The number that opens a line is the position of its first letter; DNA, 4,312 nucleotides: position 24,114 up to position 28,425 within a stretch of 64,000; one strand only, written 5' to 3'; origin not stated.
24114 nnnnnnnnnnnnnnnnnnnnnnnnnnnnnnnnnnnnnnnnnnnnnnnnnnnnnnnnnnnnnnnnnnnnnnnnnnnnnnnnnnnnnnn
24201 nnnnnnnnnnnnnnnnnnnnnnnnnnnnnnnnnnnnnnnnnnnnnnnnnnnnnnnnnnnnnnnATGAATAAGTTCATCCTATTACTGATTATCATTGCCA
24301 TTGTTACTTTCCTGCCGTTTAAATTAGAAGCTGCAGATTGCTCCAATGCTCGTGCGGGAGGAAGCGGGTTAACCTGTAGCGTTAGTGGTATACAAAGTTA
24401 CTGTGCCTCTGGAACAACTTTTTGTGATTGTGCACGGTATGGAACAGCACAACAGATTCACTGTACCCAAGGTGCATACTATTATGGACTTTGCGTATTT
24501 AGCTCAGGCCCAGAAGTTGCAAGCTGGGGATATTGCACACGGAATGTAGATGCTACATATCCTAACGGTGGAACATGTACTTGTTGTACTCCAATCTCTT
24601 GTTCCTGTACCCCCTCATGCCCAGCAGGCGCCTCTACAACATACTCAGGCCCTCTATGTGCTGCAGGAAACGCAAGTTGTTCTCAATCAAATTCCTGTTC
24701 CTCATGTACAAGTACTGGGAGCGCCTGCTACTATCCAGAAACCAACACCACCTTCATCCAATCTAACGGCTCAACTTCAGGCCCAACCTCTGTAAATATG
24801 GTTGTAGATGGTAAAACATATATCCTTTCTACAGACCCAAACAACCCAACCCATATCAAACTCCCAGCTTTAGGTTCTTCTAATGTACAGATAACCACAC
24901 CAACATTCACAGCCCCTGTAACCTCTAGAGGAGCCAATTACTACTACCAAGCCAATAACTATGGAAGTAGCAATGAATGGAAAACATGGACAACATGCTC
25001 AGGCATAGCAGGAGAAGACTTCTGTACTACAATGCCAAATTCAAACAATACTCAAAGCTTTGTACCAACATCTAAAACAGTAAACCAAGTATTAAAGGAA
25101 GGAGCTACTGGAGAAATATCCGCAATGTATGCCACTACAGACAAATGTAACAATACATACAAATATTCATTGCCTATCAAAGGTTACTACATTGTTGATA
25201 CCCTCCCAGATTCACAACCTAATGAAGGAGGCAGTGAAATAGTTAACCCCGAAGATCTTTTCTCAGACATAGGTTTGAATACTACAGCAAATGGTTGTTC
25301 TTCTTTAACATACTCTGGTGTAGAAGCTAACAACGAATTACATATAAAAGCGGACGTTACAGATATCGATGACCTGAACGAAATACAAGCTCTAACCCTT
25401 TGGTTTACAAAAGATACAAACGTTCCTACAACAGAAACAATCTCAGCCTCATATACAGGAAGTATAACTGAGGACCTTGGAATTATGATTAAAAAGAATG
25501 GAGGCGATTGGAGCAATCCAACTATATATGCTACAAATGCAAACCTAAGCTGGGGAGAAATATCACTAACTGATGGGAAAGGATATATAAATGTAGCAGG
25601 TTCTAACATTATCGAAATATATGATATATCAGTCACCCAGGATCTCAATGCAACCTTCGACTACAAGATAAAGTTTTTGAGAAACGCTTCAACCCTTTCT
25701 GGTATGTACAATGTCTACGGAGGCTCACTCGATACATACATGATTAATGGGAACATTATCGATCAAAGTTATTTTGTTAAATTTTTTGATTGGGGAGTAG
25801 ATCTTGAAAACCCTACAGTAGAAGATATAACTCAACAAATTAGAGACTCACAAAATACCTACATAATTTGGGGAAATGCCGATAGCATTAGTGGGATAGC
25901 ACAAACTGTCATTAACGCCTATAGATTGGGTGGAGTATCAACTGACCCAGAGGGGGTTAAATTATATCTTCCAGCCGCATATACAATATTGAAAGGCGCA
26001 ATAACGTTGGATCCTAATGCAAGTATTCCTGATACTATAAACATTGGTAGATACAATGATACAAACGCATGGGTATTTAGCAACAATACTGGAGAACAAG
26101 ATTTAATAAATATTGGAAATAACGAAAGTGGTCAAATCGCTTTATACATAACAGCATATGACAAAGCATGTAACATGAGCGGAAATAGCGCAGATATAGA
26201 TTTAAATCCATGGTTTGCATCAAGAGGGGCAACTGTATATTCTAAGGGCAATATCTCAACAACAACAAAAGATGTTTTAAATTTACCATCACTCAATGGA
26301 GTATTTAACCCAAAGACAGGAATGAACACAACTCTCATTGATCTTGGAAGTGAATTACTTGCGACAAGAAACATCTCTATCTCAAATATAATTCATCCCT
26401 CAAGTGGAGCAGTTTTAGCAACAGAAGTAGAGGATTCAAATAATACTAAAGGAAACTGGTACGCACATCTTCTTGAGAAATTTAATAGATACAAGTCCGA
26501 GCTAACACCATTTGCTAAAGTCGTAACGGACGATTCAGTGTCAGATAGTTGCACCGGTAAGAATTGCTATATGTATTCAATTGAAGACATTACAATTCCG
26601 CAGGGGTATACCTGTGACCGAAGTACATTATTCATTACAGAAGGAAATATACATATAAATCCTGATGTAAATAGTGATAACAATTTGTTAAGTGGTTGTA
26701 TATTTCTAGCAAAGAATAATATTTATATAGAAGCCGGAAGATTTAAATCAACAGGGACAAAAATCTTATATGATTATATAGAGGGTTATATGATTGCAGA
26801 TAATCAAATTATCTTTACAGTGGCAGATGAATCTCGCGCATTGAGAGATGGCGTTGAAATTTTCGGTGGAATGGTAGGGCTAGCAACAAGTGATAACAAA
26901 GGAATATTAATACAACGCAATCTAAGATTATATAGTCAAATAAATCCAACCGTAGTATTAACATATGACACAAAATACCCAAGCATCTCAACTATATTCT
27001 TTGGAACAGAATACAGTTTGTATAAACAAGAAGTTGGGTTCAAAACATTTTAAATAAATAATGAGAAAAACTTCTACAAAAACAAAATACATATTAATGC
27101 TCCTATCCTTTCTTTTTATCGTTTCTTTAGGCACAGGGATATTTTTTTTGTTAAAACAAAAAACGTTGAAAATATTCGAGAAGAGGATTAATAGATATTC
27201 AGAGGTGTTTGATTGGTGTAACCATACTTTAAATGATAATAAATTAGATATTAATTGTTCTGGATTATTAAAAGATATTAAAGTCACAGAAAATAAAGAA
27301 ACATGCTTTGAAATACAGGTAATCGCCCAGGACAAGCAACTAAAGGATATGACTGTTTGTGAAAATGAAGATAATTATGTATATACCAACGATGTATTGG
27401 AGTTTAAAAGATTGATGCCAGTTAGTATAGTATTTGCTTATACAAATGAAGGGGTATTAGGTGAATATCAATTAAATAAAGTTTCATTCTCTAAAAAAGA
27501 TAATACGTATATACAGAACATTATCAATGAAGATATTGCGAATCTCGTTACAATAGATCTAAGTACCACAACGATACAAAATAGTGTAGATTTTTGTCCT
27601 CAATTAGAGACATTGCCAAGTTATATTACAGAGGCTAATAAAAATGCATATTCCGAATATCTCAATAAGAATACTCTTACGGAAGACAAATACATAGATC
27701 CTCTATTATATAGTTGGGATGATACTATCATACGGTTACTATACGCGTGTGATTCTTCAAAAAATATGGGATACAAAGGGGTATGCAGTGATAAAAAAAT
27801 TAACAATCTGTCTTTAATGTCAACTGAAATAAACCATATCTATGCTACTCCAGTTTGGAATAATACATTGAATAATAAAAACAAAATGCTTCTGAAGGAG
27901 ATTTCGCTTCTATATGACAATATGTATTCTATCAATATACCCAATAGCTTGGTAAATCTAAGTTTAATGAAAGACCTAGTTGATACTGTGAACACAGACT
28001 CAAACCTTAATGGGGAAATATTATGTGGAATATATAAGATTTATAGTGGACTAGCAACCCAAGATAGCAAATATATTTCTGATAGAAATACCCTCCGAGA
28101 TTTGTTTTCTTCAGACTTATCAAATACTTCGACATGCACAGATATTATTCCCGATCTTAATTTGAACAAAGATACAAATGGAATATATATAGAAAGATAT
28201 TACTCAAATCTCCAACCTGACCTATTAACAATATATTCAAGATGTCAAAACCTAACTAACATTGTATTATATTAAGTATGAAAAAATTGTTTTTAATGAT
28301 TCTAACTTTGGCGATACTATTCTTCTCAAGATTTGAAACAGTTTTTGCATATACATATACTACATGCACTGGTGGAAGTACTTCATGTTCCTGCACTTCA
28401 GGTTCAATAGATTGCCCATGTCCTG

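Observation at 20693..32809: Candidate disulfide-dependent cell-surface system: a Trx-CcdA fusion plus tandemly duplicated anchored/secreted Cys-rich gene pairs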

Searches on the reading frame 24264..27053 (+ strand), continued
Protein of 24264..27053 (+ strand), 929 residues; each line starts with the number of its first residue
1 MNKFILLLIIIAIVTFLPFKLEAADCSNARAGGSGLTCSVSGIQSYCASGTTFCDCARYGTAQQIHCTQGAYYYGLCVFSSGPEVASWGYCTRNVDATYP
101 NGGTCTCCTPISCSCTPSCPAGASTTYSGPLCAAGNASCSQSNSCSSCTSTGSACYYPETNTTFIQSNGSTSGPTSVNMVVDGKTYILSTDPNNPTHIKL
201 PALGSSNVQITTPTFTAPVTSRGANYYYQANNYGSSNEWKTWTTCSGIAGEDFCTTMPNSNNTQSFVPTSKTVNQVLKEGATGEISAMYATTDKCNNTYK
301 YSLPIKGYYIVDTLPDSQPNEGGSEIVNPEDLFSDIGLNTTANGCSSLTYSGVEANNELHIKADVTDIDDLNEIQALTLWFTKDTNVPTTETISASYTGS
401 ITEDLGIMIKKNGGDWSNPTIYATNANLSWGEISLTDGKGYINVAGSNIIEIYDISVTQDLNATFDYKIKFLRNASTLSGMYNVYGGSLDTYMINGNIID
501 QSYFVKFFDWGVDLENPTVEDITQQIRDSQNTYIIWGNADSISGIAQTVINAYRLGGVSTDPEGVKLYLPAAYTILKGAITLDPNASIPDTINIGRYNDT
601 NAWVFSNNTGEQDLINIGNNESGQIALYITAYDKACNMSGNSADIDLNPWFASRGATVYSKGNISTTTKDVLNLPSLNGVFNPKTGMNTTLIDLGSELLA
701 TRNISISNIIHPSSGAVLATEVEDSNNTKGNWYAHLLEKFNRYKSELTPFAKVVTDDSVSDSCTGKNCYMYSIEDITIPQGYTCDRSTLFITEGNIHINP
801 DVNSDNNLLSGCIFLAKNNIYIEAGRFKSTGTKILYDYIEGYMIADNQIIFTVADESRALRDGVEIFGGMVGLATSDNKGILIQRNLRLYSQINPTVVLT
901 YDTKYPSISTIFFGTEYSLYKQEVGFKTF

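Call 49: list_cluster_members(proteins=[P0216, P0222, P0242, P0254, P0265, P0282, P0306, P0343, P0352, P0358])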
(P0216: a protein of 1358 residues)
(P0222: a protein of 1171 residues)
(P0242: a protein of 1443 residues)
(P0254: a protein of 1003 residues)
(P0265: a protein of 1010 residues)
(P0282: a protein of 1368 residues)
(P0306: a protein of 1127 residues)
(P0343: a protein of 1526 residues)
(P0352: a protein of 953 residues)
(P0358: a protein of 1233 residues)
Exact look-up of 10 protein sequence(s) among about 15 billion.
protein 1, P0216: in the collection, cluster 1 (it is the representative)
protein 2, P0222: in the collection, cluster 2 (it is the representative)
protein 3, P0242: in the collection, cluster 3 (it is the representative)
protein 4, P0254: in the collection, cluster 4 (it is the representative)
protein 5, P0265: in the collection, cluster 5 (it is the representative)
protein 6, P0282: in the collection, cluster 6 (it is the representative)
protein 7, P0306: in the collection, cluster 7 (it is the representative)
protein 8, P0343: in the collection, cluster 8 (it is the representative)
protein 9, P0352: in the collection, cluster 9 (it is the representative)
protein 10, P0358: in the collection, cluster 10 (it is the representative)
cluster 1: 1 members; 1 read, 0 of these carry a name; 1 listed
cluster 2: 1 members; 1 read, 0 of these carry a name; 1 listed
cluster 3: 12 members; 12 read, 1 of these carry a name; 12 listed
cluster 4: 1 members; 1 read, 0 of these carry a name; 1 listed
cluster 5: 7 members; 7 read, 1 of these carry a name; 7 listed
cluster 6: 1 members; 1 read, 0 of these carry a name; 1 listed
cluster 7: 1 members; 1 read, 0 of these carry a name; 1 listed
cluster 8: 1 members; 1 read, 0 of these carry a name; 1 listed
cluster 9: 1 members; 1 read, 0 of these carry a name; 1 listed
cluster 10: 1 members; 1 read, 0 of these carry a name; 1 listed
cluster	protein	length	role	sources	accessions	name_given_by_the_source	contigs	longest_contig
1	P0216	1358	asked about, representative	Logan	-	-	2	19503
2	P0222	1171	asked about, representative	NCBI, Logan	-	-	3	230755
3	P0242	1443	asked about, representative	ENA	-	-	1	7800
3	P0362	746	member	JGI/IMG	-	hypothetical protein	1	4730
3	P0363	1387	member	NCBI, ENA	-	-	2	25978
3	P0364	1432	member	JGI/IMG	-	-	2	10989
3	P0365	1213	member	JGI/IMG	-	-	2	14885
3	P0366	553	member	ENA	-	-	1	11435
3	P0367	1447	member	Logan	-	-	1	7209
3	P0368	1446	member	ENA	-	-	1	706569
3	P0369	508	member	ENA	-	-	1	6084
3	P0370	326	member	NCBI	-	-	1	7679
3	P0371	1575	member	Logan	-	-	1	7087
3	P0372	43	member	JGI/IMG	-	-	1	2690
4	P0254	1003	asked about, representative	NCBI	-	-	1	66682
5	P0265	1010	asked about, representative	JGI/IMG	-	-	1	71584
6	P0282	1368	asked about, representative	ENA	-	-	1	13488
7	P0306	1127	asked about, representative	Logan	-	-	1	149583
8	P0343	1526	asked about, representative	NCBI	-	-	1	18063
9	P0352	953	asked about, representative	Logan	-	-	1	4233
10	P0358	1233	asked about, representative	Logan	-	-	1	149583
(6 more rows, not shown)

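Call 50: search_protein_families(library=pfam, proteins=[P0216, P0222, P0224, P0242, P0249, P0282, P0343], max_evalue=0.01)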
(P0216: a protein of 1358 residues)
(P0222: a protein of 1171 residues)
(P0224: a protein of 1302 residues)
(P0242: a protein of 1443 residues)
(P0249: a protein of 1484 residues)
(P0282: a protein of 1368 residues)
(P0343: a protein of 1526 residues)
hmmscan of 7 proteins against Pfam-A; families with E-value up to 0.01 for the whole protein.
P0216 (1358 aa): 1 family
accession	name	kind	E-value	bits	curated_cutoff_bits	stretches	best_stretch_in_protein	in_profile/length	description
PF10102.14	DUF2341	-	5.2e-16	59.3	23.4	1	637-695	1-63/84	Domain of unknown function (DUF2341)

P0222 (1171 aa): 0 families

P0224 (1302 aa): 1 family
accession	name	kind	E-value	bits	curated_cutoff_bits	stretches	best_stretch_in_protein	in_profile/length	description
PF04041.19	Glyco_hydro_130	-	4.4e-08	32.9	26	0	305-352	97-144/320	beta-1,4-mannooligosaccharide phosphorylase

P0242 (1443 aa): 0 families

P0249 (1484 aa): 0 families

P0282 (1368 aa): 0 families

P0343 (1526 aa): 1 family
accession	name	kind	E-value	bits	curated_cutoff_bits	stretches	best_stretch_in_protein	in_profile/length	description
PF21722.4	Gly_rich_2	-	4.1e-17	63.4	24.3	1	969-1205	2-225/226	Glycine-rich domain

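Call 53: search_protein_families(library=pfam, proteins=[L001:7343-8773:+, L004:6702-8090:+], max_evalue=10)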
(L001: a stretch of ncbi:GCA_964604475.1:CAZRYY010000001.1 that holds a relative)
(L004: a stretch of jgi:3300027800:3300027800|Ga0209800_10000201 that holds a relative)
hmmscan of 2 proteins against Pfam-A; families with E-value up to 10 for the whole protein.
L001:7343-8773:+ (476 aa): 5 families
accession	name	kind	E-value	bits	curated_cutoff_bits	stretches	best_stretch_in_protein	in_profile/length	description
PF11139.14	SfLAP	-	6.8e-07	29.4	35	1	256-471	4-207/213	Sap, sulfolipid-1-addressing protein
PF13386.12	DsbD_2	-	1.8e-06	28.4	24.9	1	276-466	23-195/199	Cytochrome C biogenesis protein transmembrane region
PF13567.11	DUF4131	-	3.3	7.8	31.6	1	263-306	6-49/165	Domain of unknown function (DUF4131)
PF22282.1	CydS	-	4.2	7.8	25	0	422-437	5-20/31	CydS-like protein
PF01529.25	DHHC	-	6.6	7.2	28.7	1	278-326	74-130/133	DHHC palmitoyltransferase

L004:6702-8090:+ (462 aa): 3 families
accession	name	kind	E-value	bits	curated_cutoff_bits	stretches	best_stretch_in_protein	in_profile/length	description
PF11139.14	SfLAP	-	1.4e-07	31.6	35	1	240-458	2-208/213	Sap, sulfolipid-1-addressing protein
PF12036.14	DUF3522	-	1.2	9.7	29.3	1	410-459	121-169/188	Protein of unknown function (DUF3522)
PF18949.5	DUF5693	-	8.8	5.1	29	1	407-457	443-497/609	Family of unknown function (DUF5693)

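Call 55: find_encoding_contigs(protein=P0222, flank=10000, max_places=1)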
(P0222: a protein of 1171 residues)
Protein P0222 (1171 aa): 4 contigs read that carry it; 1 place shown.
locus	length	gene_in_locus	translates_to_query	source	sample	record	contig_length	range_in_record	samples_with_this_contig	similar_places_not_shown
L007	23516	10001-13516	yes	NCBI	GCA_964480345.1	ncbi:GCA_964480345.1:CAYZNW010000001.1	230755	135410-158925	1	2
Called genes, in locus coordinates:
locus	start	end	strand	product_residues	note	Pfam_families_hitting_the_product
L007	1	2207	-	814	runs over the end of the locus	-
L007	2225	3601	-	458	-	PF01547:SBP_bac_1, PF13416:SBP_bac_8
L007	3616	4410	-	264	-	PF04203:Sortase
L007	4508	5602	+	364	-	PF00226:DnaJ, PF01556:DnaJ_C, PF00684:DnaJ_CXXCXGXG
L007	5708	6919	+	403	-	PF08529:NusA_N, PF13184:KH_NusA_1st, PF07650:KH_2 (weak), PF26594:KH_NusA_2nd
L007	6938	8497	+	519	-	PF00009:GTP_EFTU, PF00071:Ras (weak), PF01926:MMR_HSR1, PF11987:IF-2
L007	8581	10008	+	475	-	-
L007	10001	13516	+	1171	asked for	-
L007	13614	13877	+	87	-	PF00312:Ribosomal_S15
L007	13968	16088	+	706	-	PF01138:RNase_PH, PF03725:RNase_PH_C (faint), PF03726:PNPase (faint), PF01138:RNase_PH, PF00013:KH_1, PF00575:S1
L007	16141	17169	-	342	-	PF17125:Methyltr_RsmF_N, PF01189:Methyltr_RsmB-F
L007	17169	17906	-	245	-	PF04452:Methyltrans_RNA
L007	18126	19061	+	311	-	PF03734:YkuD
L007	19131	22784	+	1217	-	PF16656:Pur_ac_phosph_N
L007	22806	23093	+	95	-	-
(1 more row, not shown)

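Call 64: find_related_loci(query=A1, collection=genome_contigs, flank=10000)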
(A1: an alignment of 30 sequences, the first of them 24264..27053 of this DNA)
Query A1 (929 aa) in genome_contigs; peptide patterns used: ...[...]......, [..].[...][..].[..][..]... (x = any residue, [..] = any of these).
38 stretches matched a pattern; 20 encode a relative of the query (tblastn E <= 1e-3); 19 distinct loci.
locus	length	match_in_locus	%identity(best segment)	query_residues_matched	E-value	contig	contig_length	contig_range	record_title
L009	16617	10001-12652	70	38-929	0e+0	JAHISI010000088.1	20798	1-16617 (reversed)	MAG: Patescibacteria group bacterium isolate MM_PC_MetaG.mb.168 MM_PC_MetaG.mb.168_k141_1860783, whole genome shotgun se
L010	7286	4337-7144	66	1-929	0e+0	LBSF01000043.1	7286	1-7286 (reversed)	MAG: candidate division WS6 bacterium GW2011_GWC2_36_7 US24_C0043, whole genome shotgun sequence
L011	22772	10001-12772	67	12-929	0e+0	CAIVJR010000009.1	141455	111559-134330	uncultured bacterium isolate Loclat_bin-19700 genome assembly, contig: bin-19700:09/10, whole genome shotgun sequence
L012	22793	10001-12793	52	3-928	0e+0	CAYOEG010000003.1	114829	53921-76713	MAG TPA_asm: uncultured Candidatus Saccharibacteria bacterium isolate SRP294416_co1_479 genome assembly, contig: NODE_13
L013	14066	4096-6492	58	104-929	0e+0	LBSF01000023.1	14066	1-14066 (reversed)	MAG: candidate division WS6 bacterium GW2011_GWC2_36_7 US24_C0023, whole genome shotgun sequence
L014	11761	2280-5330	51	82-929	2e-163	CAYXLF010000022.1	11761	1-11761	MAG TPA_asm: uncultured Candidatus Saccharibacteria bacterium isolate SRP192927_co3_150 genome assembly, contig: NODE_13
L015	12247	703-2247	50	404-929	6e-161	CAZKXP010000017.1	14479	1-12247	MAG TPA_asm: uncultured Candidatus Saccharibacteria bacterium isolate binchicken_co117_335 genome assembly, contig: NODE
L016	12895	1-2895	49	244-929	1e-156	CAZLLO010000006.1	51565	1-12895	MAG TPA_asm: uncultured Candidatus Saccharibacteria bacterium isolate SRP192927_co3_300 genome assembly, contig: NODE_10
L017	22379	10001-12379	36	105-927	4e-139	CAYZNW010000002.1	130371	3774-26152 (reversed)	MAG TPA_asm: uncultured Candidatus Saccharibacteria bacterium isolate binchicken_co117_292 genome assembly, contig: NODE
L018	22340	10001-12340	34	167-927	3e-120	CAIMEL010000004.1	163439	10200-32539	uncultured bacterium isolate LaPlata_bin-3090 genome assembly, contig: bin-3090:04/25, whole genome shotgun sequence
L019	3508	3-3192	63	73-928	1e-119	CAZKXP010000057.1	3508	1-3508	MAG TPA_asm: uncultured Candidatus Saccharibacteria bacterium isolate binchicken_co117_335 genome assembly, contig: NODE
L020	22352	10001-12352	33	167-927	2e-114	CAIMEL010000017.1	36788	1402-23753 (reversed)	uncultured bacterium isolate LaPlata_bin-3090 genome assembly, contig: bin-3090:17/25, whole genome shotgun sequence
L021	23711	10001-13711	33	91-927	4e-111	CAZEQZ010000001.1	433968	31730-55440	MAG TPA_asm: uncultured Candidatus Saccharibacteria bacterium isolate SRP241326_co3_95 genome assembly, contig: NODE_5_l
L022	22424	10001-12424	28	106-929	8e-73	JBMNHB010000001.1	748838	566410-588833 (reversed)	MAG: Candidatus Dojkabacteria bacterium isolate SBF912LR0HQ0189 contig_24471, whole genome shotgun sequence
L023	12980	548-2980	29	107-929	4e-72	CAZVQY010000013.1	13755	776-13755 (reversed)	MAG TPA_asm: uncultured Candidatus Saccharibacteria bacterium isolate SRP192927_co5_224 genome assembly, contig: NODE_67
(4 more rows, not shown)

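Call 70: fold_search(model_id=the predicted structure, library=viral)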
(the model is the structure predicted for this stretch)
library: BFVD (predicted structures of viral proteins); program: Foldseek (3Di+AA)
matches with E <= 10: 870; with E <= 0.001: 99
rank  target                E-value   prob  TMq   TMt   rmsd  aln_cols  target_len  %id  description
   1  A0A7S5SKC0            3.7e-08  0.99  0.10  0.11  32.0       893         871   10  (no name in the UniProt tables at hand)
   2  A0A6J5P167            6.1e-08  0.99  0.12  0.09  30.5       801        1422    9  Fibronectin type III [uncultured Caudovirales phage]
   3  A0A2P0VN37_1          1.0e-07  1.00  0.12  0.14  33.8       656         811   11  Concanavalin A-like lectin/glucanase domain-containing protein [Tetraselmis virus 1]
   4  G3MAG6                2.1e-07  1.00  0.12  0.10  19.6       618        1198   11  Gp425 [Bacillus phage G]
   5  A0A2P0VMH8            6.5e-07  0.99  0.11  0.08  39.6       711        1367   12  Putative fibronectin type III domain-containing protein [Tetraselmis virus 1]
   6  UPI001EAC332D         9.8e-07  0.96  0.09  0.07  21.3       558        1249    9  (no name look-up for this kind of identifier)
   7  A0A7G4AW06            1.1e-06  0.95  0.09  0.08  29.2       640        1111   11  Minor tail protein [Streptomyces phage Coruscant]
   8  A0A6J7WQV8            1.8e-06  0.94  0.10  0.07  26.5       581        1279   11  Uncharacterized protein [uncultured Caudovirales phage]
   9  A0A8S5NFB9            2.7e-06  1.00  0.15  0.21  20.4       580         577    8  Uncharacterized protein [Siphoviridae sp. ctxzZ3]
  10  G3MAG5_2              2.8e-06  1.00  0.12  0.14  20.9       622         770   10  Gp424 [Bacillus phage G]
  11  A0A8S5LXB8            4.5e-06  0.98  0.11  0.15  25.2       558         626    9  Uncharacterized protein [Siphoviridae sp. ctRiO19]
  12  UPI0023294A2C         4.5e-06  0.87  0.09  0.08  31.8       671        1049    8  (no name look-up for this kind of identifier)
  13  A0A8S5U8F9            4.9e-06  0.92  0.08  0.16  38.0       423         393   11  Clumping factor [Siphoviridae sp. ct9j27]
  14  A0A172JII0            6.7e-06  0.91  0.10  0.11  23.7       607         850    9  Uncharacterized protein [Bacillus phage AR9]
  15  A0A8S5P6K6            1.4e-05  0.99  0.11  0.16  16.4       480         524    9  Baseplate wedge protein [Myoviridae sp. ctzzS20]
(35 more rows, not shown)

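Call 86: search_protein_families(library=phrogs, proteins=[window:24264-27053:+], max_evalue=0.01)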
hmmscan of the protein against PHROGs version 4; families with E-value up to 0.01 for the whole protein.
window:24264-27053:+ (929 aa): 1 family
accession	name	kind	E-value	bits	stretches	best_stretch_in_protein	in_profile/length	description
phrog_1357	-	head and packaging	0.0043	17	1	343-437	156-250/356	major head protein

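Call 87: search_protein_families(library=padloc, proteins=[window:24264-27053:+], max_evalue=0.01)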
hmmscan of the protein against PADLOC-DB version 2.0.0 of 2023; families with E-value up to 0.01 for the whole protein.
window:24264-27053:+ (929 aa): 0 families

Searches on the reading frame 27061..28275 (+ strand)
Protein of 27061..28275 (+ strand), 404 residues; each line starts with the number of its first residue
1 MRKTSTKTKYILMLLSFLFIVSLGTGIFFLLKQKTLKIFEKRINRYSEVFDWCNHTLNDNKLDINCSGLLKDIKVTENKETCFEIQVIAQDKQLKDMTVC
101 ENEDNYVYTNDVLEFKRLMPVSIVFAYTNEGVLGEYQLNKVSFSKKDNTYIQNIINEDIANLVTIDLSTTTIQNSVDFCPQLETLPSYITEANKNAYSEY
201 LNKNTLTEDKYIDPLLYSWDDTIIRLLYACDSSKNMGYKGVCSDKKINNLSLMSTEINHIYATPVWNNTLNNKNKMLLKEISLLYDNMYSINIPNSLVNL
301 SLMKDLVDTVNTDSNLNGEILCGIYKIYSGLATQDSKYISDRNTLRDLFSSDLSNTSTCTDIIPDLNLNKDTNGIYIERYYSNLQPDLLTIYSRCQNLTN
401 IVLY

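Call 3: search_protein_families(library=pfam, proteins=[window:27061-28275:+], max_evalue=1)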
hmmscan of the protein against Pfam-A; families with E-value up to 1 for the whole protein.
window:27061-28275:+ (404 aa): 1 family
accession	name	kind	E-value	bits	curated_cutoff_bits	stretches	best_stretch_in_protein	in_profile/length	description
PF11137.13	DUF2909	-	0.085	13.2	31.4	1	9-35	2-28/60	Protein of unknown function (DUF2909)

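Call 9: search_protein_families(library=ncbifam, proteins=[window:27061-28275:+], max_evalue=1)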
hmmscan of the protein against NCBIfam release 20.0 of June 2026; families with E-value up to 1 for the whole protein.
window:27061-28275:+ (404 aa): 0 families

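Call 86: search_protein_families(library=phrogs, proteins=[window:27061-28275:+], max_evalue=0.01)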
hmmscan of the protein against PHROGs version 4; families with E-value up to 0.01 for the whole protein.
window:27061-28275:+ (404 aa): 0 families

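Call 87: search_protein_families(library=padloc, proteins=[window:27061-28275:+], max_evalue=0.01)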
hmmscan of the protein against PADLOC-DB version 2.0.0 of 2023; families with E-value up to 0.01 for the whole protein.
window:27061-28275:+ (404 aa): 0 families
